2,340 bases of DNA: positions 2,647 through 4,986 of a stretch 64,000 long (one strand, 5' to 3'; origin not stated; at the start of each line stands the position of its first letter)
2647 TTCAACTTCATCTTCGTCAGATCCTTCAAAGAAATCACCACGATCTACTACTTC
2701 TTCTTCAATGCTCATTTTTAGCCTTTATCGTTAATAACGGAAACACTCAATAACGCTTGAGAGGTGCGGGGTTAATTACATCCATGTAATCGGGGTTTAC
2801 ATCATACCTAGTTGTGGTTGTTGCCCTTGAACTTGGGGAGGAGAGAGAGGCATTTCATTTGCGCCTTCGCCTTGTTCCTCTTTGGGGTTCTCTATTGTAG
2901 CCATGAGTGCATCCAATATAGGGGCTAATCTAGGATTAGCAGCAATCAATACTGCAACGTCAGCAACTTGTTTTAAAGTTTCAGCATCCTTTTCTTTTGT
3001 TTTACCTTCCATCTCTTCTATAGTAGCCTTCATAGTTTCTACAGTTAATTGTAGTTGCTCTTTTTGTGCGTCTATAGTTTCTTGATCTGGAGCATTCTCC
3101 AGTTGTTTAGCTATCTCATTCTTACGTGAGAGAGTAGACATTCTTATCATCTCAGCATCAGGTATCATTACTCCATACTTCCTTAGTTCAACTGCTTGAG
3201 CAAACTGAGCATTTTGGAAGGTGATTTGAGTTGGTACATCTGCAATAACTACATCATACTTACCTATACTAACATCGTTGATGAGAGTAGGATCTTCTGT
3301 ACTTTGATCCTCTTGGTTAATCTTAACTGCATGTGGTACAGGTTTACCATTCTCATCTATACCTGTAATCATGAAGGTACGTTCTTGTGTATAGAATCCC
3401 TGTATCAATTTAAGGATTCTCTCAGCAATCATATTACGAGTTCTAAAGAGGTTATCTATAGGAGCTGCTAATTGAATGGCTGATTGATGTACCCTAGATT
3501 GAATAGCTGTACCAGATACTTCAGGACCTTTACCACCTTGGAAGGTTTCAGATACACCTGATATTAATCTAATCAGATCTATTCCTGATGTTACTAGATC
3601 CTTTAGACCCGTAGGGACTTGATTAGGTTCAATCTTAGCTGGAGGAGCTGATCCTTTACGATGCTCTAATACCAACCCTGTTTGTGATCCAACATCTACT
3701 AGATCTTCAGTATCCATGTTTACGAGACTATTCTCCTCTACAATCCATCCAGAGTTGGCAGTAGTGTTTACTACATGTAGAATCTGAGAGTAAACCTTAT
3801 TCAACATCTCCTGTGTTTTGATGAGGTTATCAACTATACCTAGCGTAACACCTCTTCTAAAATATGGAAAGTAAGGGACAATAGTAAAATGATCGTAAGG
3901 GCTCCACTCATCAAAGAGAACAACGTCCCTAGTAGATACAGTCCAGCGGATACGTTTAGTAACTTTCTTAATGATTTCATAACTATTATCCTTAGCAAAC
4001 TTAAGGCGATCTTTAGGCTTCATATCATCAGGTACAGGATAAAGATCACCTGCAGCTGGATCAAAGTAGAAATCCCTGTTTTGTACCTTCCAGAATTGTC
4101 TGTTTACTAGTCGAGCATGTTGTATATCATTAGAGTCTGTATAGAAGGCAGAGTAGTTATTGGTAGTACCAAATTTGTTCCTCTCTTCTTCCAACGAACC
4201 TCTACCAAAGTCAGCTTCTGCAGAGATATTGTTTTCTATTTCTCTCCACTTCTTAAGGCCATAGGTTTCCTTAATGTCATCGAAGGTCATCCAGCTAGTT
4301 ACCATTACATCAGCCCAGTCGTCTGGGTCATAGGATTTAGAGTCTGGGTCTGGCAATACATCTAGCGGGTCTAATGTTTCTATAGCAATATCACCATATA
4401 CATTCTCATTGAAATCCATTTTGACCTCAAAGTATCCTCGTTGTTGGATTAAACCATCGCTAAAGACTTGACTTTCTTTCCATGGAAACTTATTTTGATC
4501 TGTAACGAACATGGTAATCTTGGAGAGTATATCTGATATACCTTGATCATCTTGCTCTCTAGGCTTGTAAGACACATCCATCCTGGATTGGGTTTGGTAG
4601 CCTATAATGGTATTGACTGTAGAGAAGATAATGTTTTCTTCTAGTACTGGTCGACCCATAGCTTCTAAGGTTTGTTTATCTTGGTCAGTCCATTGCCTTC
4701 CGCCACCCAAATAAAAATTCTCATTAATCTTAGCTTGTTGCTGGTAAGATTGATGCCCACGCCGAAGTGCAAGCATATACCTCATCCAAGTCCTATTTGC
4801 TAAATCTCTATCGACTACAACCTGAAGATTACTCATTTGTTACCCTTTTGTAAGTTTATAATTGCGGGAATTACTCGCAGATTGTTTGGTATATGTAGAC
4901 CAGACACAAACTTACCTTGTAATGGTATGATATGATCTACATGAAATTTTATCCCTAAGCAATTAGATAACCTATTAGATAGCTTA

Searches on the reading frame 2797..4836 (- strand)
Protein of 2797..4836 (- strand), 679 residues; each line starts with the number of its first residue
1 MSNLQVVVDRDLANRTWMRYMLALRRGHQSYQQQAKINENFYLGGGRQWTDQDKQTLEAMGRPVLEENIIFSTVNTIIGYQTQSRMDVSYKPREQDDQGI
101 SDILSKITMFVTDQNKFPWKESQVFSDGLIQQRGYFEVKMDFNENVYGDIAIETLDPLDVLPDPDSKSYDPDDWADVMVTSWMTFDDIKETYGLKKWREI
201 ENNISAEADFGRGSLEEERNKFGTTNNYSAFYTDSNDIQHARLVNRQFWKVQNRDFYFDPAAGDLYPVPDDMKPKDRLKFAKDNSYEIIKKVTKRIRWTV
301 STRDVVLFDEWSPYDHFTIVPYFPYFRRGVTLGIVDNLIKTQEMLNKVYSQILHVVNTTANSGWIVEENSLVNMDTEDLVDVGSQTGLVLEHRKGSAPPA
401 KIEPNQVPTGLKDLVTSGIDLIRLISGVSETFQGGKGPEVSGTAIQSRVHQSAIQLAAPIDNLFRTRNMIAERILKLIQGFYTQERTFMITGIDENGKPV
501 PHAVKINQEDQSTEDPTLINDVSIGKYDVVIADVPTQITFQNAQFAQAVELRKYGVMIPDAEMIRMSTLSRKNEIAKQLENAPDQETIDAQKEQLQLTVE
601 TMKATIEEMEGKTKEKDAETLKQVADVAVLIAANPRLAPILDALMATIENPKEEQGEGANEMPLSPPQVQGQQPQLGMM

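Call 15: search_protein_families(library=pfam, proteins=[window:2797-4836:-], max_evalue=0.001)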
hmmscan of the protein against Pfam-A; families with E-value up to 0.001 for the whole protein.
window:2797-4836:- (679 aa): 2 families
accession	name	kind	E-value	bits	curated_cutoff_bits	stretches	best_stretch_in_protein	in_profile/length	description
PF16510.12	P22_portal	-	5e-97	326.3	26.1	1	28-618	11-589/594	Phage P22-like portal protein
PF05133.19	SPP1_portal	-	0.00017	21.1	25.5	1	313-448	180-315/416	Phage portal protein, SPP1 Gp6-like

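Call 16: search_dna_similar(query=window:2797-4836:-, collection=phages, mode=protein, max_rows=15)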
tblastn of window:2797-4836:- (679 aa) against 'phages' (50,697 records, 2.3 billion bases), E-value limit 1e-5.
Records with a match: 109; places in all: 109; records where one place covers at least 80% of the query: 41.
Best place of each record, by identity: 60-80% 1; <60% 108.
By first word of the organism name: Ralstonia 31; Vibrio 18; Pseudomonas 13; Burkholderia 10; Klebsiella 6; Erwinia 5; Caudoviricetes 3; Microcystis 3; Xylella 3; Serratia 2; and 11 more.
By host as written in the record: Vibrio crassostreae 10; - 9; Ralstonia pseudosolanacearum 6; Ralstonia pseudosolanacearum I-31 (MT043) 5; Ralstonia solanacearum 5; Pseudomonas aeruginosa 4; Ralstonia pseudosolanacearum I-33 (MT061) 4; Ralstonia pseudosolanacearum I-15 (MT014) 4; and 41 more.
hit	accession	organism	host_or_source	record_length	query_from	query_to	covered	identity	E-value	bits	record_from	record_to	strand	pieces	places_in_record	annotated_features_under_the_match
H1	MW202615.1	Caudoviricetes sp.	Manatee Spring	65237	4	648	95%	74.7%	0e+0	999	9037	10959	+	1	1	portal protein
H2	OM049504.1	Acidovorax phage AP1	Paracidovorax oryzae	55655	13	623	90%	42.7%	1e-141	463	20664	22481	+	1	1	structural protein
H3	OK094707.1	Pseudomonas phage YMC17/07/R4900a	Pseudomonas aeruginosa YMC17/07/R4900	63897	12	627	91%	35.3%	2e-97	335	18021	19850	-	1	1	hypothetical protein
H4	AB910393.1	Pseudomonas phage KPP25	Pseudomonas aeruginosa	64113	12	627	91%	35.3%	2e-97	335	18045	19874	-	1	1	structural protein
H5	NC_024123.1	Pseudomonas phage KPP25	Pseudomonas aeruginosa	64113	12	627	91%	35.3%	2e-97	335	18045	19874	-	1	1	portal protein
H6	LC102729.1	Pseudomonas phage phiR18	-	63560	12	627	91%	35.2%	4e-97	334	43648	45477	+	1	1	hypothetical protein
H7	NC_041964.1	Pseudomonas phage phiR18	-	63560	12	627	91%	35.2%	4e-97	334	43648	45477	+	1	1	portal protein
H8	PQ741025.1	Pseudomonas phage CRPAP1904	Pseudomonas aeruginosa CRPA190 ...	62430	12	627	91%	35.2%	4e-97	333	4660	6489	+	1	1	portal protein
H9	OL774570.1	Aeromonas phage phiA008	Aeromonas sp.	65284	19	641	92%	30.6%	2e-71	258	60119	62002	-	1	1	hypothetical protein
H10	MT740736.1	Ralstonia phage Eline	Ralstonia pseudosolanacearum I-33 ...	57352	28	579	81%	25.3%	7e-25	117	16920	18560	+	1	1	hypothetical protein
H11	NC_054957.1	Ralstonia phage Eline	Ralstonia pseudosolanacearum I-33 ...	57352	28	579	81%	25.3%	7e-25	117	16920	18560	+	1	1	portal protein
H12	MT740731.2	Ralstonia phage Claudette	Ralstonia pseudosolanacearum I-15 ...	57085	28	579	81%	25.3%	7e-25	117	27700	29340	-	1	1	portal protein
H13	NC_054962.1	Ralstonia phage Claudette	Ralstonia pseudosolanacearum I-15 ...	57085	28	579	81%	25.3%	7e-25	117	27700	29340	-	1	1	portal protein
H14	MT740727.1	Ralstonia phage Alix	Ralstonia pseudosolanacearum I-15 ...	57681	28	579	81%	25.3%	7e-25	117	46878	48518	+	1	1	portal protein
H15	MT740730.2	Ralstonia phage Cimandef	Ralstonia pseudosolanacearum I-31 ...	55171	28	579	81%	25.3%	8e-25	116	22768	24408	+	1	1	portal protein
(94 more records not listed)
